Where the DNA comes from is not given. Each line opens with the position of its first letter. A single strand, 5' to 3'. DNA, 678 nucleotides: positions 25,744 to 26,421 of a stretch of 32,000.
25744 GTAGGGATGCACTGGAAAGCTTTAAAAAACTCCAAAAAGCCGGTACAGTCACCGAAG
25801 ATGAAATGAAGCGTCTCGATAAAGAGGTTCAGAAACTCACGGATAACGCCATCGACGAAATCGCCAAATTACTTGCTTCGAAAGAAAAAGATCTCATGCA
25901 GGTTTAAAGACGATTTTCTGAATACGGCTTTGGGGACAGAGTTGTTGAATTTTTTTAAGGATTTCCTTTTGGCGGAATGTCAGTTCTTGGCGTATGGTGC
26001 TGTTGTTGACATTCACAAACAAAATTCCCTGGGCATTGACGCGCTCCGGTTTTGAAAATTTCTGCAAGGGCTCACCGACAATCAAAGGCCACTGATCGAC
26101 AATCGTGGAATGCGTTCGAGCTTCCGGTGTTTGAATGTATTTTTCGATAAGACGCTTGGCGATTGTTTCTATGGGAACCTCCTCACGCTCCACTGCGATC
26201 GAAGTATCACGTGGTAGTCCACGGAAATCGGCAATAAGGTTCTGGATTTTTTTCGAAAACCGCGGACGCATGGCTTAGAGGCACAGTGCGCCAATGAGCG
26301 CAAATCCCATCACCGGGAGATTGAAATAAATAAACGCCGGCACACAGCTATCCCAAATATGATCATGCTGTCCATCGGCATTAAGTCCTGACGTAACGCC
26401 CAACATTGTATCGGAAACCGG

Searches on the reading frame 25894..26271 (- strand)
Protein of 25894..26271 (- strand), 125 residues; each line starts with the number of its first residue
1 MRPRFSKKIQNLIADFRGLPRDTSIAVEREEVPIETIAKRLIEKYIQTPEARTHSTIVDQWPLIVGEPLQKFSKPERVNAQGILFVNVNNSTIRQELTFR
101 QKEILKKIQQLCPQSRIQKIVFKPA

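Call 9: search_protein_families(library=pfam, proteins=[window:25894-26271:-], max_evalue=0.001)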
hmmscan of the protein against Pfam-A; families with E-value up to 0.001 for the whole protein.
window:25894-26271:- (125 aa): 1 family
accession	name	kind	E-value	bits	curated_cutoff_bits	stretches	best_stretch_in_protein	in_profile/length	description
PF05258.17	DciA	-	5e-15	55.9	24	1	35-122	3-89/89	Dna[CI] antecedent, DciA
